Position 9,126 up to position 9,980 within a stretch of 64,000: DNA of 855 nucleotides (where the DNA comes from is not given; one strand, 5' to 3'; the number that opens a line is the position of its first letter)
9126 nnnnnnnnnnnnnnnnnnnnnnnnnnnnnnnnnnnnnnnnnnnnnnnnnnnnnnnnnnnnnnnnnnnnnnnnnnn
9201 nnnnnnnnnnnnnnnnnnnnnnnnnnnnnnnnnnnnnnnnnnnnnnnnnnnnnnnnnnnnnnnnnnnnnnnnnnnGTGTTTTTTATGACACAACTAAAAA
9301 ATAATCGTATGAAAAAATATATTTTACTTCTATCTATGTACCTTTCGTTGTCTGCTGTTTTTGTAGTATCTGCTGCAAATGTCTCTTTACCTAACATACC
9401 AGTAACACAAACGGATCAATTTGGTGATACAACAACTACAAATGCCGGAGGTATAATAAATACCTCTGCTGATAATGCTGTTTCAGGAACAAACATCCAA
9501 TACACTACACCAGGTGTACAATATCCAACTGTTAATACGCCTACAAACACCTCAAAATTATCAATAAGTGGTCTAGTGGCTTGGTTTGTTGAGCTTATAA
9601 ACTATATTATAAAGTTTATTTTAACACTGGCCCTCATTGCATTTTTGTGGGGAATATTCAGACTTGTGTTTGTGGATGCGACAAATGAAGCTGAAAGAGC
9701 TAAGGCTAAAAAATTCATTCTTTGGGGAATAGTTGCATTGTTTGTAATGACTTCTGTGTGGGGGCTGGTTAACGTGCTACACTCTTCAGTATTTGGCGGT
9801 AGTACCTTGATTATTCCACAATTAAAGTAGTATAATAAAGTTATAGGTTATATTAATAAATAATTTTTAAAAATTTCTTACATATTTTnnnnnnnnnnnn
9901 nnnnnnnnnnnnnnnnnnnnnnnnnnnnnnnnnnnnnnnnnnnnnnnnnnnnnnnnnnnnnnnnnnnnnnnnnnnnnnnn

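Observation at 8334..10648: Tandem array of five TrbC/VirB2-like pilin paralogs with hypervariable N-terminal regions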

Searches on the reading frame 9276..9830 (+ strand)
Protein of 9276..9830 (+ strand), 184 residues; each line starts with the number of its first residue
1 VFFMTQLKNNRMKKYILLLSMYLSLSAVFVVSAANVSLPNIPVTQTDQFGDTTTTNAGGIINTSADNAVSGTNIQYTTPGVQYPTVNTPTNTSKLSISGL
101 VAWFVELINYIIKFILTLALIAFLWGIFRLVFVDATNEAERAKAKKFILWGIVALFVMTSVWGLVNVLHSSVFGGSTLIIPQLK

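Call 3: search_protein_families(library=pfam, proteins=[window:9276-9830:+], max_evalue=1)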
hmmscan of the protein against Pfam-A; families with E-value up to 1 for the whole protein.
window:9276-9830:+ (184 aa): 6 families
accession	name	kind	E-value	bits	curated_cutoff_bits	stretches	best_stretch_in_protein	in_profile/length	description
PF18895.5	T4SS_pilin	-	5e-07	30.2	26.6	1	103-168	4-71/71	Type IV secretion system pilin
PF01127.27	Sdh_cyt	-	0.0071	16.9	25.8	1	87-157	47-120/122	Succinate dehydrogenase/Fumarate reductase transmembrane subunit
PF13567.11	DUF4131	-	0.075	13.2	31.6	0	115-171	9-54/165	Domain of unknown function (DUF4131)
PF07787.17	TMEM43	-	0.23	11.2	23.3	1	97-129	217-249/250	Transmembrane protein 43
PF10326.15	7TM_GPCR_Str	-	0.34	10.7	22.4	1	105-166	84-144/307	Serpentine type 7TM GPCR chemoreceptor Str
PF20153.4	DUF6535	-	0.38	11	23.9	1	94-132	138-176/177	Family of unknown function (DUF6535)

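Call 19: find_homologous_proteins(query=window:9309-9830:+, max_evalue=0.001)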
Query window:9309-9830:+ (173 aa): 44 proteins with E <= 0.001 among 161 candidates.
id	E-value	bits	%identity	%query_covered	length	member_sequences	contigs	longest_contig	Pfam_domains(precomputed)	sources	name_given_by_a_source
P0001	5.1e-98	344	100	95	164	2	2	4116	PF18895.6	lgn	-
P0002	7.3e-89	314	91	100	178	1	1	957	PF18895.6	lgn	-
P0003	1.2e-76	274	84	100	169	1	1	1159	PF18895.6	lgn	-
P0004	1.5e-43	166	55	100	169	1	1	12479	PF18895.6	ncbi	-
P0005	1.7e-40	157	55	100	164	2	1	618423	PF18895.6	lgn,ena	-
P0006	5.2e-35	139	43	100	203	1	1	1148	PF18895.6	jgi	jgi:Type IV secretion system pilin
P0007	3.1e-34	136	47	100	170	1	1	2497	PF18895.6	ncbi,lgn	-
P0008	6.0e-33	132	47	100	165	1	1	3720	PF18895.6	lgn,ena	-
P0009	2.8e-30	123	51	79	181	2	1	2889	PF18895.6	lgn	-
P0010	9.6e-30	122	60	61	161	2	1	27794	PF18895.6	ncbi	ncbi:MAG: hypothetical protein RJB39_417 [Candidatus Parcubacteria bacterium]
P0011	9.2e-29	118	41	100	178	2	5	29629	PF18895.6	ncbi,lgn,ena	-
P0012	1.4e-16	79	56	42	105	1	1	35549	PF18895.6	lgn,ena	-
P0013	3.9e-14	71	50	40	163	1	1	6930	PF18895.6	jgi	-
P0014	4.0e-14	71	49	44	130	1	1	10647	PF18895.6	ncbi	-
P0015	1.5e-13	69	47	49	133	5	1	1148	-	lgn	-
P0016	3.2e-13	68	50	44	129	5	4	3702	PF18895.6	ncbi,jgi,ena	jgi:hypothetical protein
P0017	3.9e-13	68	44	50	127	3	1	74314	-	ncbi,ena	-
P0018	1.2e-12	66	44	49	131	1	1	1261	PF18895.6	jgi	-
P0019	2.2e-12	65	48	39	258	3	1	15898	PF18895.6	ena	-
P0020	3.0e-12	65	47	44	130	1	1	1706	PF18895.6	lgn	-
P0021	3.7e-12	64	49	44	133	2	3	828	PF18895.6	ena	-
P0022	4.3e-12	64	47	44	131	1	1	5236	PF18895.6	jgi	-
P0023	4.5e-12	64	40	54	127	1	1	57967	PF18895.6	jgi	jgi:Na+/proline symporter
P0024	1.4e-11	63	47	44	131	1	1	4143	PF18895.6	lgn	-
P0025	1.5e-11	62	47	44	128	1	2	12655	PF18895.6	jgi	jgi:hypothetical protein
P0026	2.2e-11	62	48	41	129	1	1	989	PF18895.6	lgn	-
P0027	3.3e-11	61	46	44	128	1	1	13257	PF18895.6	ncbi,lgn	-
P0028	5.5e-11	61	39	42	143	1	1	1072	PF18895.6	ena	-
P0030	1.8e-10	59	49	39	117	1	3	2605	PF18895.6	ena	-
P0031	4.3e-10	58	48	37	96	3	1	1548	PF18895.6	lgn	-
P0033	1.7e-9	56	43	39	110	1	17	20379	PF18895.6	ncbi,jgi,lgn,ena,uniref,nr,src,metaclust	ncbi:MAG: hypothetical protein A3C06_02315 [Candidatus Taylorbacteria bacterium RIFCSPHIGHO2_02_FULL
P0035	4.2e-9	54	38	39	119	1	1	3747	PF18895.6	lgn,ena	-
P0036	4.6e-9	54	43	40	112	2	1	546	PF18895.6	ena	-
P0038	5.6e-9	54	39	40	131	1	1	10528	PF18895.6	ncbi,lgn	-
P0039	6.7e-9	54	41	46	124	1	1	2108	PF18895.6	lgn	-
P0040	9.3e-9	53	44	45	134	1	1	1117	PF18895.6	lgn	-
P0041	1.4e-8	53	43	35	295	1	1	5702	PF21784.4,PF18895.6,PF21785.4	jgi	jgi:hypothetical protein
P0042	2.5e-8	52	41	39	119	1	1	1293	PF18895.6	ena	-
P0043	6.6e-8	51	38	42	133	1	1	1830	PF18895.6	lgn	-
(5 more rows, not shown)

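Call 21: find_encoding_contigs(protein=P0005, flank=10000, max_places=3)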
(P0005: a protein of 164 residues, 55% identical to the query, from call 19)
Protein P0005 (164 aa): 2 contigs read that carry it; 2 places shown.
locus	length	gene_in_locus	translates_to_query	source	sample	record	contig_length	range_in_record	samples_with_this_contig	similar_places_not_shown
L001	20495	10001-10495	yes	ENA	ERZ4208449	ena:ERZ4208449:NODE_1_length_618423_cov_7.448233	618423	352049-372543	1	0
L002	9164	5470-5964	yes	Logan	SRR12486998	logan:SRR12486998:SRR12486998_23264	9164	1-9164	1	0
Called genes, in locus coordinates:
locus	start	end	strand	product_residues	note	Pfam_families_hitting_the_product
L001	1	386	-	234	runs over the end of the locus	-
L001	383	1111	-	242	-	PF04326:SLFN_AlbA_2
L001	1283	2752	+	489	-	PF03193:RsgA_GTPase (faint), PF00005:ABC_tran, PF02367:TsaE (faint), PF02463:SMC_N (faint), PF13555:AAA_29 (faint), PF20720:nSTAND3 (faint), PF00005:ABC_tran, PF13304:AAA_21 (weak), +3 more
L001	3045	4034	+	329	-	-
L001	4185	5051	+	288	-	PF01471:PG_binding_1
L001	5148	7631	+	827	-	PF00521:DNA_topoisoIV, PF03989:DNA_gyraseA_C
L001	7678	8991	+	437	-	PF01547:SBP_bac_1, PF13416:SBP_bac_8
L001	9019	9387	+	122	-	-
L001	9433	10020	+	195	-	PF18895:T4SS_pilin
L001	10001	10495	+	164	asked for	PF18895:T4SS_pilin (weak)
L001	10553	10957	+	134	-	-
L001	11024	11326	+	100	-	PF18895:T4SS_pilin (weak)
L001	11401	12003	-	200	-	-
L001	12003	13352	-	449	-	-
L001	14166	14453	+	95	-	-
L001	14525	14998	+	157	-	PF07963:N_methyl (weak)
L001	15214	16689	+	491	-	PF09587:PGA_cap, PF02643:DUF192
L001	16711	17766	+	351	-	PF04545:Sigma70_r4, PF05066:HARE-HTH (faint)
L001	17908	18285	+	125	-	PF00416:Ribosomal_S13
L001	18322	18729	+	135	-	PF00411:Ribosomal_S11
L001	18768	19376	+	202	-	PF00163:Ribosomal_S4, PF01479:S4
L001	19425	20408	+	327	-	PF01193:RNA_pol_L, PF13656:RNA_pol_L_2 (faint), PF01000:RNA_pol_A_bac, PF03118:RNA_pol_A_CTD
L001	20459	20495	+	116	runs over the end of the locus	PF01196:Ribosomal_L17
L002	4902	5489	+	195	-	PF18895:T4SS_pilin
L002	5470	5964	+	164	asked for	PF18895:T4SS_pilin (weak)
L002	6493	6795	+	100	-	PF18895:T4SS_pilin (weak)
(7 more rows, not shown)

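Call 22: find_encoding_contigs(protein=P0001, flank=10000, max_places=4)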
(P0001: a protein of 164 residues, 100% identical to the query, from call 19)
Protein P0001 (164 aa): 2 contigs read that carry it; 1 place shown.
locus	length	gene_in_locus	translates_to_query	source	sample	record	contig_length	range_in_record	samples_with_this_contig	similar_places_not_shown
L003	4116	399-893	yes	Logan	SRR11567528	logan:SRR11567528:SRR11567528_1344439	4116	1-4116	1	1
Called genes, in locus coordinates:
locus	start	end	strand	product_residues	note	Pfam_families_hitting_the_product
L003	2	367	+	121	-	?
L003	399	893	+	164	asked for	PF18895:T4SS_pilin (weak)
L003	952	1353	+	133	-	-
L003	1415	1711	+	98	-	-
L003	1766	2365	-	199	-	-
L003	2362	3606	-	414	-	-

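Call 23: find_encoding_contigs(protein=P0010, flank=10000, max_places=2)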
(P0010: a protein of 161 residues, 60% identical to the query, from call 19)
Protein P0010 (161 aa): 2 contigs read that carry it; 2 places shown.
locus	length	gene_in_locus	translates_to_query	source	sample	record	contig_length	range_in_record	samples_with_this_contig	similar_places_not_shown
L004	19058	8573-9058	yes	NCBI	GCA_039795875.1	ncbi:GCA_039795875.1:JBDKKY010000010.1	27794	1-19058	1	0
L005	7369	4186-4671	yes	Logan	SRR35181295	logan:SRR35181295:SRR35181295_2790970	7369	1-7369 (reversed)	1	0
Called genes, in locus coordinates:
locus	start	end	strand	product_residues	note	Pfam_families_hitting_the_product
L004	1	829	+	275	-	PF00005:ABC_tran, PF13304:AAA_21 (weak)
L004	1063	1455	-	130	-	PF02452:PemK_toxin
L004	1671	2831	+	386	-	-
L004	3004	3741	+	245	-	PF01471:PG_binding_1 (faint)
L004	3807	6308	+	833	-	PF00521:DNA_topoisoIV, PF03989:DNA_gyraseA_C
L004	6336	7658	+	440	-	PF01547:SBP_bac_1, PF13416:SBP_bac_8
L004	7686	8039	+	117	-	-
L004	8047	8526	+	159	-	PF18895:T4SS_pilin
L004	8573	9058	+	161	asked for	PF18895:T4SS_pilin (weak)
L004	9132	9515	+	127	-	-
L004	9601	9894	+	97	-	-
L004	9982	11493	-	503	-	-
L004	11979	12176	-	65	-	-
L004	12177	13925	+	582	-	PF01471:PG_binding_1, PF08823:PG_binding_2 (faint), PF01471:PG_binding_1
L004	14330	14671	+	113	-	-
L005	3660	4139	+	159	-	PF18895:T4SS_pilin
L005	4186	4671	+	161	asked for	PF18895:T4SS_pilin (weak)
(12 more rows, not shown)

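Call 24: find_encoding_contigs(protein=P0011, flank=10000, max_places=3)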
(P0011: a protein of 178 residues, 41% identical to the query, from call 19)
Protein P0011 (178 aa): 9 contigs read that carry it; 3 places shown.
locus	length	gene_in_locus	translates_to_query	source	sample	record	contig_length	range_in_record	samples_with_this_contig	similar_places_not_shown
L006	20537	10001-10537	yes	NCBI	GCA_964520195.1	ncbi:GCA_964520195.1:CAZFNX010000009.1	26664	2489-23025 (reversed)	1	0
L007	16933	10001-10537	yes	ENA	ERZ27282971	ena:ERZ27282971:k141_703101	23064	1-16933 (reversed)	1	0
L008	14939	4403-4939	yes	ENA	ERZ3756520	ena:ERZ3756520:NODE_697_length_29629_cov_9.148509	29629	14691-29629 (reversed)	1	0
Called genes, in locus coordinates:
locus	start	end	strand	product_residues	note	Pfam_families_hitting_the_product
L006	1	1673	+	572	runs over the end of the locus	PF00664:ABC_membrane, PF00005:ABC_tran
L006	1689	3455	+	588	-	PF00664:ABC_membrane, PF02463:SMC_N (faint), PF00005:ABC_tran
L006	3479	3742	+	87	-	PF01541:GIY-YIG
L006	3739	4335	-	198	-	PF13367:PrsW-protease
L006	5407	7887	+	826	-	PF00521:DNA_topoisoIV, PF03989:DNA_gyraseA_C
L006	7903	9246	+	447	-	PF01547:SBP_bac_1, PF13416:SBP_bac_8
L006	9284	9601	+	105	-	PF18895:T4SS_pilin (weak)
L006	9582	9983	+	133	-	-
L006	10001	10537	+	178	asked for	PF18895:T4SS_pilin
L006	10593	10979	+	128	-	PF18895:T4SS_pilin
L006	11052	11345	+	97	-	-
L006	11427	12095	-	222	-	-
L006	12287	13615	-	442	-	-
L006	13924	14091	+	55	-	-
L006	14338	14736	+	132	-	-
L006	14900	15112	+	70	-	-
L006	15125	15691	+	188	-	PF00717:Peptidase_S24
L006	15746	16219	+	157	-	PF00160:Pro_isomerase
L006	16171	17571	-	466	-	PF02518:HATPase_c, PF14501:HATPase_c_5 (weak)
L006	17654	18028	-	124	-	-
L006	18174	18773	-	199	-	-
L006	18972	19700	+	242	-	PF01978:TrmB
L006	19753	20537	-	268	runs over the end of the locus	-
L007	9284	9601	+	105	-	PF18895:T4SS_pilin (weak)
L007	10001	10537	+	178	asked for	PF18895:T4SS_pilin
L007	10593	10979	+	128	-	PF18895:T4SS_pilin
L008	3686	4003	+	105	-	PF18895:T4SS_pilin (weak)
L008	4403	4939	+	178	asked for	PF18895:T4SS_pilin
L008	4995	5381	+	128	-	PF18895:T4SS_pilin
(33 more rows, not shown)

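Call 25: find_encoding_contigs(protein=P0017, flank=10000, max_places=2)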
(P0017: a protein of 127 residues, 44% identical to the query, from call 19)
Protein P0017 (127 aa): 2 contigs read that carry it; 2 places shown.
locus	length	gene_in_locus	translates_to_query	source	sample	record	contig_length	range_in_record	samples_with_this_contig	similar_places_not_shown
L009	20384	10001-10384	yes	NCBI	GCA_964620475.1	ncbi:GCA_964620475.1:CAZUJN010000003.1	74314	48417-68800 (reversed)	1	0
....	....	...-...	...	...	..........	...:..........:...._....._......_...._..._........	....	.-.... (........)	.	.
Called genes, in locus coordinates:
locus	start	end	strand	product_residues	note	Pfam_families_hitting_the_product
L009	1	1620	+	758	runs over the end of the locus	PF07517:SecA_DEAD, PF01043:SecA_PP_bind, PF21090:P-loop_SecA, PF07516:SecA_SW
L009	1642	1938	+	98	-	-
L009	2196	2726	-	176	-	PF00011:HSP20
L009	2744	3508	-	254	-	PF13367:PrsW-protease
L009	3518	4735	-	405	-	PF00814:TsaD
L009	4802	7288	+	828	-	PF00521:DNA_topoisoIV, PF03989:DNA_gyraseA_C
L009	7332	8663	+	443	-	PF01547:SBP_bac_1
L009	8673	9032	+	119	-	PF04956:TrbC (weak), PF18895:T4SS_pilin (weak)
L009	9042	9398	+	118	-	PF18895:T4SS_pilin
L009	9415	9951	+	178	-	PF18895:T4SS_pilin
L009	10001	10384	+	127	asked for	-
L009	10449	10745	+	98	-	PF18895:T4SS_pilin (weak)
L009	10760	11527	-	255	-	-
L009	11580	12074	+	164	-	-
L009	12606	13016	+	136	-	-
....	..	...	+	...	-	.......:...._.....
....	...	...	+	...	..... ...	-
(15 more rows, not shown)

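Call 33: find_encoding_contigs(protein=P0023, flank=10000, max_places=1)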
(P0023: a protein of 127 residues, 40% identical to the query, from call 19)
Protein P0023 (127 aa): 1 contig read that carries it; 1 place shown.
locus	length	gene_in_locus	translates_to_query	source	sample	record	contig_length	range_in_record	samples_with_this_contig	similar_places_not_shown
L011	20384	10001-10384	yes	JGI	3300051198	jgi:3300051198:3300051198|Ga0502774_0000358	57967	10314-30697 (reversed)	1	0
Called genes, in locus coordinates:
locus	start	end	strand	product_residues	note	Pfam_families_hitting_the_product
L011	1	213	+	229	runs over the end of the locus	PF05552:MS_channel_1st_1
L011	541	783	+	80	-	PF00462:Glutaredoxin, PF13417:GST_N_3 (weak)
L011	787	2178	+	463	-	PF00875:DNA_photolyase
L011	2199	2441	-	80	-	-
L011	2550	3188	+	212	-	PF13483:Lactamase_B_3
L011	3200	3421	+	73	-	-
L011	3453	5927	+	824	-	PF00521:DNA_topoisoIV, PF03989:DNA_gyraseA_C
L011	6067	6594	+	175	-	PF01135:PCMT (weak), PF01209:Ubie_methyltran, PF01728:FtsJ, PF05175:MTS, PF13847:Methyltransf_31, PF08241:Methyltransf_11, PF08242:Methyltransf_12, PF13649:Methyltransf_25, +4 more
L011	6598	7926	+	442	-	PF01547:SBP_bac_1, PF13416:SBP_bac_8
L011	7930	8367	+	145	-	PF18895:T4SS_pilin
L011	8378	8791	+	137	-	PF04956:TrbC (faint), PF18895:T4SS_pilin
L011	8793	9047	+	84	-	PF18895:T4SS_pilin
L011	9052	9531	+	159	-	PF18895:T4SS_pilin (weak)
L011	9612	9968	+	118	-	PF18895:T4SS_pilin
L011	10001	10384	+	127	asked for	PF18895:T4SS_pilin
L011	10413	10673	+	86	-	PF18895:T4SS_pilin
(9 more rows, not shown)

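Call 34: find_encoding_contigs(protein=P0033, flank=10000, max_places=2)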
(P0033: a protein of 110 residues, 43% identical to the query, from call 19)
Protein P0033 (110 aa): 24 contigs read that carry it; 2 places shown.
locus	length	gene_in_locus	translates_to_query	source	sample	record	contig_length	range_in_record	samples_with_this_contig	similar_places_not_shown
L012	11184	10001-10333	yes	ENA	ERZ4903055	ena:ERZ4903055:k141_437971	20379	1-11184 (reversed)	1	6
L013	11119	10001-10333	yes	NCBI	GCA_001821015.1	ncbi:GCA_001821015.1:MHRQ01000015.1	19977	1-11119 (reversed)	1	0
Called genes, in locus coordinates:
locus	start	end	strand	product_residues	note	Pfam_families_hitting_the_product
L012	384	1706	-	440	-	PF00575:S1 (weak), PF21543:CvfB_2nd (faint), PF23459:S1_RRP5 (faint), PF24685:OB_RRP5_4th (faint), PF00575:S1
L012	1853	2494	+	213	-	PF13483:Lactamase_B_3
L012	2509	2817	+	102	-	-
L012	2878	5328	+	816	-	PF00521:DNA_topoisoIV, PF03989:DNA_gyraseA_C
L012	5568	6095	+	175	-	PF01135:PCMT, PF01209:Ubie_methyltran, PF05175:MTS (weak), PF02390:Methyltransf_4 (faint), PF13847:Methyltransf_31, PF08241:Methyltransf_11, PF08242:Methyltransf_12 (weak), PF13649:Methyltransf_25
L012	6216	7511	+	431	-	PF01547:SBP_bac_1, PF13416:SBP_bac_8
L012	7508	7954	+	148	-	PF18895:T4SS_pilin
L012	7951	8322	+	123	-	PF18895:T4SS_pilin (weak)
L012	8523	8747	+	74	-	-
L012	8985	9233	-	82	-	PF15919:HicB_lk_antitox, PF15970:HicB-like_2 (weak)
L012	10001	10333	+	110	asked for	PF18895:T4SS_pilin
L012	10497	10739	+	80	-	PF18895:T4SS_pilin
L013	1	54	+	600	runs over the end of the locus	PF00664:ABC_membrane, PF00005:ABC_tran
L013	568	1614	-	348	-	PF21543:CvfB_2nd (faint), PF00575:S1 (weak), PF24685:OB_RRP5_4th (faint), PF23459:S1_RRP5 (faint), PF00575:S1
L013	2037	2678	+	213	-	PF13483:Lactamase_B_3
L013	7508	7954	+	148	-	PF18895:T4SS_pilin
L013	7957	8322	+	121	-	PF18895:T4SS_pilin (weak)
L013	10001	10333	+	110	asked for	PF18895:T4SS_pilin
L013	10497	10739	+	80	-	PF18895:T4SS_pilin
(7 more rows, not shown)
